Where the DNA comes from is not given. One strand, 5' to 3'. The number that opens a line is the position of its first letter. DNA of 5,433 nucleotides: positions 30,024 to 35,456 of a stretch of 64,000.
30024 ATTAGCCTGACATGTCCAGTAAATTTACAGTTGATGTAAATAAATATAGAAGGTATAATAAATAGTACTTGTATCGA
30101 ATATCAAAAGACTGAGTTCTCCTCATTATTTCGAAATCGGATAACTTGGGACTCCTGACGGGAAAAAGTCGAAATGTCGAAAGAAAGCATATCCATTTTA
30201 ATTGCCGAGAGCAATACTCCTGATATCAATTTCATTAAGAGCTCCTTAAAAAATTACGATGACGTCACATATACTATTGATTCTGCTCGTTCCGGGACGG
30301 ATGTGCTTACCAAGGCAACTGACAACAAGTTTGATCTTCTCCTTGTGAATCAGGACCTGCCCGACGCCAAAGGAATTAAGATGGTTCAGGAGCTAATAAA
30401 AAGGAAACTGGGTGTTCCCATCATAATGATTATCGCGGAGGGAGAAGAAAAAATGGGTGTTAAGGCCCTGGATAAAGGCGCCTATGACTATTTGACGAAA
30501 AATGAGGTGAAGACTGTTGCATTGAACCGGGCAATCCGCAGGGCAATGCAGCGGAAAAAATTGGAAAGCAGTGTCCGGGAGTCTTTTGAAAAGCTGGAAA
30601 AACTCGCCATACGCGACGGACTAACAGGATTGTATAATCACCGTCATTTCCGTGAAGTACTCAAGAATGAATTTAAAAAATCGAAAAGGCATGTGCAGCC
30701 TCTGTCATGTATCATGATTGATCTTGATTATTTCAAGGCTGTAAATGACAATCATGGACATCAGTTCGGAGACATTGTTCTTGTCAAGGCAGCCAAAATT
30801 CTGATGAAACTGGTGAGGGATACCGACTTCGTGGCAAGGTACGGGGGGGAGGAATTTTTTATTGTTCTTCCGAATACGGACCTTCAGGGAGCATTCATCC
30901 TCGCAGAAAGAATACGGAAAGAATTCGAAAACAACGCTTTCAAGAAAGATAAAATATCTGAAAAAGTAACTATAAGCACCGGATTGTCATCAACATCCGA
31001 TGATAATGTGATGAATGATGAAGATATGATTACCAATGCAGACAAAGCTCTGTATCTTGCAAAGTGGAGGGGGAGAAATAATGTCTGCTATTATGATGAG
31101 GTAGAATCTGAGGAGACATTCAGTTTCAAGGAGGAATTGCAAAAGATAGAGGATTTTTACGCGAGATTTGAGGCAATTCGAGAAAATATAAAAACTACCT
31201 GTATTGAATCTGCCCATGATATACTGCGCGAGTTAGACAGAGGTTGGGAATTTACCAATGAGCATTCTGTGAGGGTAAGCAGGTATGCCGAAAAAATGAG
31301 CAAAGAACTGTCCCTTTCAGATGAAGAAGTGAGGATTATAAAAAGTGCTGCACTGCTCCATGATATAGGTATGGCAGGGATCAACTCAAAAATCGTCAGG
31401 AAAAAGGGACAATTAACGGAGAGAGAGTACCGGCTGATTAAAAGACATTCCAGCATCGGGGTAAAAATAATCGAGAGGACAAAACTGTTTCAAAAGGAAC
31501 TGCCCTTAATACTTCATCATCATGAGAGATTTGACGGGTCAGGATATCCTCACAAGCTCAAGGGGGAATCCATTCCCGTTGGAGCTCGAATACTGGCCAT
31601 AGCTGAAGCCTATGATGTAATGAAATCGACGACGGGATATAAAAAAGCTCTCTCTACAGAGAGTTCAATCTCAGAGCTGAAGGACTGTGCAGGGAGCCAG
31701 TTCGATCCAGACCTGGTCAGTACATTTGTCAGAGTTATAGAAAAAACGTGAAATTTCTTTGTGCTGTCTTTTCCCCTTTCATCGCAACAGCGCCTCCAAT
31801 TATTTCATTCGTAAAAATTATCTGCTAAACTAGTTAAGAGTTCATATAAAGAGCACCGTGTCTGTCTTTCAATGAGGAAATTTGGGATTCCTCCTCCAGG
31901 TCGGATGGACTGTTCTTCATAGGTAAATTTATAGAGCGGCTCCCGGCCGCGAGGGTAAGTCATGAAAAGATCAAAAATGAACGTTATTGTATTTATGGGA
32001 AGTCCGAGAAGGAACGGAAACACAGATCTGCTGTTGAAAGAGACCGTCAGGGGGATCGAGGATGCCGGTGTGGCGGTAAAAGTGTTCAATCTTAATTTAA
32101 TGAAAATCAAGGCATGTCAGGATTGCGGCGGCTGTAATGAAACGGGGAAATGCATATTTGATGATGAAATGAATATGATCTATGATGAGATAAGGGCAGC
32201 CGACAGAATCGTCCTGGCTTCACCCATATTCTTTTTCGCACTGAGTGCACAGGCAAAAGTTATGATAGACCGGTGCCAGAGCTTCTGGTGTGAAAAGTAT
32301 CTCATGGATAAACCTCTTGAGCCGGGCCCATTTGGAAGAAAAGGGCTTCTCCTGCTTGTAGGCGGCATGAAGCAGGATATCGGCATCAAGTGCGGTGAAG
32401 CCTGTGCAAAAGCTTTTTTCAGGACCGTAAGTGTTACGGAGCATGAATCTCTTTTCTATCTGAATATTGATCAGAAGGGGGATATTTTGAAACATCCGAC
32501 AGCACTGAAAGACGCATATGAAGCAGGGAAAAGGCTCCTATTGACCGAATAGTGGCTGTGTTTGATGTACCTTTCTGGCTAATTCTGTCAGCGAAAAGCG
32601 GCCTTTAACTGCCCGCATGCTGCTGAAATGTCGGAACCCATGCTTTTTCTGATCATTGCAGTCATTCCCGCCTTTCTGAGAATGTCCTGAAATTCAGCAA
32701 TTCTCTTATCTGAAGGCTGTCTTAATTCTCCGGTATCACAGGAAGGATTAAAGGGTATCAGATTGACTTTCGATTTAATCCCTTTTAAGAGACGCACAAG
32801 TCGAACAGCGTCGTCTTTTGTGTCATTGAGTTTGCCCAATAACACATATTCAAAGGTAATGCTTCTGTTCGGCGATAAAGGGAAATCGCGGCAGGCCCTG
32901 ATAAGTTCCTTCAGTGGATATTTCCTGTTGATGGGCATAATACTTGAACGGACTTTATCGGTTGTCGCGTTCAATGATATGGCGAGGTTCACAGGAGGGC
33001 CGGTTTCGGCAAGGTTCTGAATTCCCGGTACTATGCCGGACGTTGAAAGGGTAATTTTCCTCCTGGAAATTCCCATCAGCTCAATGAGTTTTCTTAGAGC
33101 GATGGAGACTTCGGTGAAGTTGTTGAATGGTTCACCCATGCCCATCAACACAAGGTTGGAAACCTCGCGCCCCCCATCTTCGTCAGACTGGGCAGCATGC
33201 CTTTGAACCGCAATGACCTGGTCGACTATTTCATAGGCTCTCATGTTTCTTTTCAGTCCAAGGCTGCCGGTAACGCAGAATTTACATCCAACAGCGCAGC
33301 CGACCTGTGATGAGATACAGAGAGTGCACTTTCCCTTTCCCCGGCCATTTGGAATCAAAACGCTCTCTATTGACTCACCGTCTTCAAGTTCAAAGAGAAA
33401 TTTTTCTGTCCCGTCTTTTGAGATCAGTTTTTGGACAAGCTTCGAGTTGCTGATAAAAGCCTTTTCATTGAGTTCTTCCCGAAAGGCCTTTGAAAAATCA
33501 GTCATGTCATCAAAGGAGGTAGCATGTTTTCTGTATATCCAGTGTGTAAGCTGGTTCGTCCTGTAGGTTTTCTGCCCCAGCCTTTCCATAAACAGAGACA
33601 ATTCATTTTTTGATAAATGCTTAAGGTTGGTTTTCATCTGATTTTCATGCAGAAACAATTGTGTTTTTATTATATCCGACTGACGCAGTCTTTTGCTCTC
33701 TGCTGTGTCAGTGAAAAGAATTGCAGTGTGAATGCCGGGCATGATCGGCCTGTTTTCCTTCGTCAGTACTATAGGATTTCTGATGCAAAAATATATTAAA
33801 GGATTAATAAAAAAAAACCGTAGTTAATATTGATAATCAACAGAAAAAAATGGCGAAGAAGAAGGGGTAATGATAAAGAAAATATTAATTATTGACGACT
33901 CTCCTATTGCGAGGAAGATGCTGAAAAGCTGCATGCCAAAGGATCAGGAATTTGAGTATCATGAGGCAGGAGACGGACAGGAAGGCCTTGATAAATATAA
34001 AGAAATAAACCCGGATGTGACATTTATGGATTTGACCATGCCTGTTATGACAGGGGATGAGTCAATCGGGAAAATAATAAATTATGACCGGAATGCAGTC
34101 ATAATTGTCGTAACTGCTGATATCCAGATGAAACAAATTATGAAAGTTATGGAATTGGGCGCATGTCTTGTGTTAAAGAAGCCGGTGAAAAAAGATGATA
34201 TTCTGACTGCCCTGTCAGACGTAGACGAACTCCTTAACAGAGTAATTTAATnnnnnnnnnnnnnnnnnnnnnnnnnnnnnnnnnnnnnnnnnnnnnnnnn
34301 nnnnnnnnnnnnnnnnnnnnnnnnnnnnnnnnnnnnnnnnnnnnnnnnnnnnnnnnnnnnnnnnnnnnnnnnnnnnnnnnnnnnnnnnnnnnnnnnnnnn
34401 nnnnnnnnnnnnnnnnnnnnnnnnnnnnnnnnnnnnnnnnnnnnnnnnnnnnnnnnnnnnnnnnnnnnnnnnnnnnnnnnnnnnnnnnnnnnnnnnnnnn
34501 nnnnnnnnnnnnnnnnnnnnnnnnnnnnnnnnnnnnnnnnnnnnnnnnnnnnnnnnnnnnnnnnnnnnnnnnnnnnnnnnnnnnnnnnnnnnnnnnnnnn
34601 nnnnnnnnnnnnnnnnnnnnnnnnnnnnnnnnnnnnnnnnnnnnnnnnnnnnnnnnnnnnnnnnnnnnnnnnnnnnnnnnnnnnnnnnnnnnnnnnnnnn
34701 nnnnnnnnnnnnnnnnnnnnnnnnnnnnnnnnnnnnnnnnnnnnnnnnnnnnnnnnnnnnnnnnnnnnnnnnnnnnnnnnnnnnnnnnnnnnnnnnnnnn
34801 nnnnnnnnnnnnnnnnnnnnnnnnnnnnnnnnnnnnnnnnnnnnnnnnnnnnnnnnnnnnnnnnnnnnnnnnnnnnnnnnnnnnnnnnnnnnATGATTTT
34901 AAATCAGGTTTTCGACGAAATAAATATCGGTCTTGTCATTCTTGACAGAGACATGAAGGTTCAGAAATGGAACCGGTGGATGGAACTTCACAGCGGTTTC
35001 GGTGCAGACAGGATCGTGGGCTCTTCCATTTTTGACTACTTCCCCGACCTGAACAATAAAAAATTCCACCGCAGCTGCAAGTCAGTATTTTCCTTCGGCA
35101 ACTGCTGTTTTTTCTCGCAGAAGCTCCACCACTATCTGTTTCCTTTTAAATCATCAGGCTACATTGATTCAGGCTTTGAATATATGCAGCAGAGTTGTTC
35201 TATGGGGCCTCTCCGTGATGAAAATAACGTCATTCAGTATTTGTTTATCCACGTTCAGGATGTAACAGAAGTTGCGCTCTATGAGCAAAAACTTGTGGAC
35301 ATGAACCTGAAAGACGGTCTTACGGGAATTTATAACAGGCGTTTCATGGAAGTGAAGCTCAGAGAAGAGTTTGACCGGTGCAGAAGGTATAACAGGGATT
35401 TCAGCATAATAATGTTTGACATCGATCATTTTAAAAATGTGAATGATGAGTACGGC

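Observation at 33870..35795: Tightly coupled CheY / CheC-like phosphatase / PAS-GGDEF tricistron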

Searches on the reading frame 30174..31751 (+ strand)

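Call 3: search_protein_families(library=pfam, proteins=[window:30174-31751:+], max_evalue=0.01)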
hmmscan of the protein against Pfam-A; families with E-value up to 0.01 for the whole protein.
window:30174-31751:+ (525 aa): 7 families
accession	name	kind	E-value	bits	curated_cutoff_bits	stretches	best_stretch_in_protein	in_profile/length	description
PF00990.26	GGDEF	-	4.5e-46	157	23.8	1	145-303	1-161/161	Diguanylate cyclase, GGDEF domain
PF13487.12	HD_5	-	3.8e-35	121.6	27.2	1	360-514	13-170/170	HD domain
PF01966.28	HD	-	6.9e-19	68.7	22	1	363-483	3-116/116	HD domain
PF00072.30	Response_reg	-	4.2e-16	59.5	30.2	1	8-111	1-101/111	Response regulator receiver domain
PF24391.1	HD-CE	-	5.8e-05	23.4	27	1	363-408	10-52/263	HD-CE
PF08668.18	HDOD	-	0.0037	17.2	22.9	1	362-416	96-148/196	HDOD domain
PF24898.2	GGDEF_GdpP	-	0.0038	17.9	30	0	185-305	4-117/126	Cyclic-di-AMP phosphodiesterase GdpP-like, GGDEF domain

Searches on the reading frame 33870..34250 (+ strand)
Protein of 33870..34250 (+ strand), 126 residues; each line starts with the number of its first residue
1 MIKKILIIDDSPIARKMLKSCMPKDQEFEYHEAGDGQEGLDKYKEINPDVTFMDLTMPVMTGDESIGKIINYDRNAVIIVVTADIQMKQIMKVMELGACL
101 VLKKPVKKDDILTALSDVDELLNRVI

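Call 3: search_protein_families(library=pfam, proteins=[window:33870-34250:+], max_evalue=0.01)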
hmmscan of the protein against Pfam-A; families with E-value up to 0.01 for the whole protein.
window:33870-34250:+ (126 aa): 1 family
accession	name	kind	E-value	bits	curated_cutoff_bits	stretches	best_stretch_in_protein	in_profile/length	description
PF00072.30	Response_reg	-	1.6e-22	80.2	30.2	1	5-115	1-110/111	Response regulator receiver domain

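Call 48: search_solved_structures(query=window:33870-34247:+, max_evalue=1e-8, show_alignments=2)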
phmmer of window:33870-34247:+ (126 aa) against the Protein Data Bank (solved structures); distinct sequences matched with E-value up to 1e-8: 37.
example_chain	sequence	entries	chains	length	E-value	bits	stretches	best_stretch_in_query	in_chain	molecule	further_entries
1tmy_A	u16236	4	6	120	2.3e-19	72.9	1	2-118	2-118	CHEY PROTEIN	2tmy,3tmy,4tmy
4iga_A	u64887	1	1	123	2.5e-19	72.8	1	2-118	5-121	Chemotaxis protein CheY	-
1u0s_Y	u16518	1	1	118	4.5e-19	72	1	3-118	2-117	Chemotaxis protein cheY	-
4qyw_A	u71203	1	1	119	4.2e-18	68.8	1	3-118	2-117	Chemotaxis protein CheY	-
6c40_B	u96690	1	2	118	2e-17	66.6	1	3-118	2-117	Chemotaxis protein CheY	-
8q52_A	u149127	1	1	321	5.8e-17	65.2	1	3-110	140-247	Leucine-specific-binding protein,Chemotaxis protein CheY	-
9rhz_C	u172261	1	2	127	6e-17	65.1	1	3-115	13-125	Chemotaxis protein CheY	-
6er7_A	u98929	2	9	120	1.1e-16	64.2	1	4-113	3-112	120aa long hypothetical chemotaxis protein (CheY)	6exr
4ja2_A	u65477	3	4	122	7.6e-13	51.9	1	1-112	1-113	Response regulator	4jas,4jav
6azr_B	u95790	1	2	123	8.1e-13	51.8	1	1-112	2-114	Chemotaxis regulator-transmits chemoreceptor signals to flagelllar motor components CheY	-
3dge_C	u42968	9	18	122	8.1e-13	51.8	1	1-112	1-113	Response regulator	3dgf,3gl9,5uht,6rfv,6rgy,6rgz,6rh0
3hdg_A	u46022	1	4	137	1e-12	51.5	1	3-118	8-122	uncharacterized protein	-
9lbr_A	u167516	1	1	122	5.5e-12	49.1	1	1-112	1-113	Response regulator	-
9xzo_A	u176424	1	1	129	8.6e-12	48.5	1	3-108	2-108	De novo protein M1X0B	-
6rh1_C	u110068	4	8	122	1e-11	48.2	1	1-112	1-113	Response regulator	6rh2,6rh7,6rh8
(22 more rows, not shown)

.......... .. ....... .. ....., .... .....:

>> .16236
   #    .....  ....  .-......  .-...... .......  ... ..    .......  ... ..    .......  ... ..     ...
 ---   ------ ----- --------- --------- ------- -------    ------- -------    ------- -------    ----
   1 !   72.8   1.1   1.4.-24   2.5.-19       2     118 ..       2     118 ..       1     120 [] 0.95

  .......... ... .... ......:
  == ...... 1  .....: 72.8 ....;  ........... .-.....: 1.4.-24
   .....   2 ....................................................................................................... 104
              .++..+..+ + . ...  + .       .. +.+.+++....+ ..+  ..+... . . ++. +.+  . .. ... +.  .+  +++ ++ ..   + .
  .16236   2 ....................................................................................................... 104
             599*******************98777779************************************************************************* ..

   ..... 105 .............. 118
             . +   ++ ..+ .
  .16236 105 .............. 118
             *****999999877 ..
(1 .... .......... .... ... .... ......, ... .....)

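Call 62: search_protein_families(library=ncbifam, proteins=[window:33870-34250:+], max_evalue=0.00001)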
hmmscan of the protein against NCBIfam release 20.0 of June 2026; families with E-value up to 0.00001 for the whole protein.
window:33870-34250:+ (126 aa): 52 families (the best 25 are shown)
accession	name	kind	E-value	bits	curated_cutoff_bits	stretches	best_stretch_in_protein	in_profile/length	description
NF041367.1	CheY_Halo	equivalog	1.3e-19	70.7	200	1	5-118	1-113/114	chemotaxis protein CheY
NF007969.0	PRK10693.1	equivalog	1.9e-18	66.6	329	1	3-108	8-112/337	two-component system response regulator RssB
NF001965.0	PRK00742.1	subfamily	2.8e-18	66.2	293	1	4-122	5-123/357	chemotaxis-specific protein-glutamate methyltransferase CheB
NF009206.0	PRK12555.1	subfamily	2.7e-17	62.7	342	1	4-110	2-110/340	chemotaxis-specific protein-glutamate methyltransferase CheB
NF008469.0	PRK11361.1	equivalog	7.9e-16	57.8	714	1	2-111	4-112/461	acetoacetate metabolism transcriptional regulator AtoC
NF045505.1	RR_RssB_Pseudo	equivalog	6.2e-15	55.1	700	1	4-112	7-114/394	two-component system response regulator RssB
NF007935.0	PRK10651.1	equivalog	1.5e-14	53.7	250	1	4-117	8-122/216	two-component system response regulator NarL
NF045717.1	DVU0259_DivK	exception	3e-12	46.7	160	1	1-117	1-114/117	DVU0259 family response regulator domain-containing protein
NF008677.0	PRK11697.1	equivalog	8.6e-12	44.9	246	1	4-117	3-114/238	two-component system response regulator BtsR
NF040689.1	MtrAB_MtrA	equivalog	8.7e-12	44.8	300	1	5-113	1-107/219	MtrAB system response regulator MtrA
NF007708.0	PRK10403.1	equivalog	1.3e-11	44.4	343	1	4-115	8-120/215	nitrate/nitrite response regulator protein NarP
NF007018.1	PRK09483.1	equivalog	2.4e-11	43.7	280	1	4-119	3-119/217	UvrY/SirA/GacA family response regulator transcription factor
NF011896.0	PRK15369.1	equivalog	1.6e-10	40.9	242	1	3-118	4-120/211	two component system response regulator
NF008099.0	PRK10841.1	equivalog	2.1e-10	39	920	1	4-118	826-939/949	two-component system sensor histidine kinase RcsC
NF052445.1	RespRegMctR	equivalog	8e-10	38.5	300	1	4-119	3-119/205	two-component system response regulator MctR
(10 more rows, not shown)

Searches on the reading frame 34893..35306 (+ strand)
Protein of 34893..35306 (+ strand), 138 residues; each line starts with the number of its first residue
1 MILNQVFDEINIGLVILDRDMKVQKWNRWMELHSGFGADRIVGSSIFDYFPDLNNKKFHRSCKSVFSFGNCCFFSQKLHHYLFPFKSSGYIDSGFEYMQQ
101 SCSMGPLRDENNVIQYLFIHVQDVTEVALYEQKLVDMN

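Call 47: search_solved_structures(query=window:34893-35306:+, max_evalue=1, show_alignments=3)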
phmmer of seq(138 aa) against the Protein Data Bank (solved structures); distinct sequences matched with E-value up to 1: 9.
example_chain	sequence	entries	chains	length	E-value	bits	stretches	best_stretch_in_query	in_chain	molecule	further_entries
3mxq_A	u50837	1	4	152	3.6e-10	43.4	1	2-129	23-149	Sensor protein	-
6dgg_A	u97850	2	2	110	0.00039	23.9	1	5-54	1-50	RpfR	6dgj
7v7l_B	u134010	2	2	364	0.056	16.9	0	20-130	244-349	Hypoxia-inducible factor 3-alpha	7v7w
3luq_A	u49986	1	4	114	0.09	16.2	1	12-60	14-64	Sensor protein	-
4wn5_A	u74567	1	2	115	0.32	14.4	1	30-122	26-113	Hypoxia-inducible factor 3-alpha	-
3a0r_A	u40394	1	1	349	0.68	13.4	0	6-67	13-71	Sensor protein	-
7zd6_w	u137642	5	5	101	0.69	13.4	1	17-60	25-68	NADH dehydrogenase [ubiquinone] 1 beta subcomplex subunit 11, mitochondrial | Complex I-ESSS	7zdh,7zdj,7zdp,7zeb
3fg8_A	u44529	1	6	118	0.78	13.2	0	9-69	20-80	uncharacterized protein RHA05790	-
9w2u_g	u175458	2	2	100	0.92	12.9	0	17-60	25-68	NADH dehydrogenase [ubiquinone] 1 beta subcomplex subunit 11, mitochondrial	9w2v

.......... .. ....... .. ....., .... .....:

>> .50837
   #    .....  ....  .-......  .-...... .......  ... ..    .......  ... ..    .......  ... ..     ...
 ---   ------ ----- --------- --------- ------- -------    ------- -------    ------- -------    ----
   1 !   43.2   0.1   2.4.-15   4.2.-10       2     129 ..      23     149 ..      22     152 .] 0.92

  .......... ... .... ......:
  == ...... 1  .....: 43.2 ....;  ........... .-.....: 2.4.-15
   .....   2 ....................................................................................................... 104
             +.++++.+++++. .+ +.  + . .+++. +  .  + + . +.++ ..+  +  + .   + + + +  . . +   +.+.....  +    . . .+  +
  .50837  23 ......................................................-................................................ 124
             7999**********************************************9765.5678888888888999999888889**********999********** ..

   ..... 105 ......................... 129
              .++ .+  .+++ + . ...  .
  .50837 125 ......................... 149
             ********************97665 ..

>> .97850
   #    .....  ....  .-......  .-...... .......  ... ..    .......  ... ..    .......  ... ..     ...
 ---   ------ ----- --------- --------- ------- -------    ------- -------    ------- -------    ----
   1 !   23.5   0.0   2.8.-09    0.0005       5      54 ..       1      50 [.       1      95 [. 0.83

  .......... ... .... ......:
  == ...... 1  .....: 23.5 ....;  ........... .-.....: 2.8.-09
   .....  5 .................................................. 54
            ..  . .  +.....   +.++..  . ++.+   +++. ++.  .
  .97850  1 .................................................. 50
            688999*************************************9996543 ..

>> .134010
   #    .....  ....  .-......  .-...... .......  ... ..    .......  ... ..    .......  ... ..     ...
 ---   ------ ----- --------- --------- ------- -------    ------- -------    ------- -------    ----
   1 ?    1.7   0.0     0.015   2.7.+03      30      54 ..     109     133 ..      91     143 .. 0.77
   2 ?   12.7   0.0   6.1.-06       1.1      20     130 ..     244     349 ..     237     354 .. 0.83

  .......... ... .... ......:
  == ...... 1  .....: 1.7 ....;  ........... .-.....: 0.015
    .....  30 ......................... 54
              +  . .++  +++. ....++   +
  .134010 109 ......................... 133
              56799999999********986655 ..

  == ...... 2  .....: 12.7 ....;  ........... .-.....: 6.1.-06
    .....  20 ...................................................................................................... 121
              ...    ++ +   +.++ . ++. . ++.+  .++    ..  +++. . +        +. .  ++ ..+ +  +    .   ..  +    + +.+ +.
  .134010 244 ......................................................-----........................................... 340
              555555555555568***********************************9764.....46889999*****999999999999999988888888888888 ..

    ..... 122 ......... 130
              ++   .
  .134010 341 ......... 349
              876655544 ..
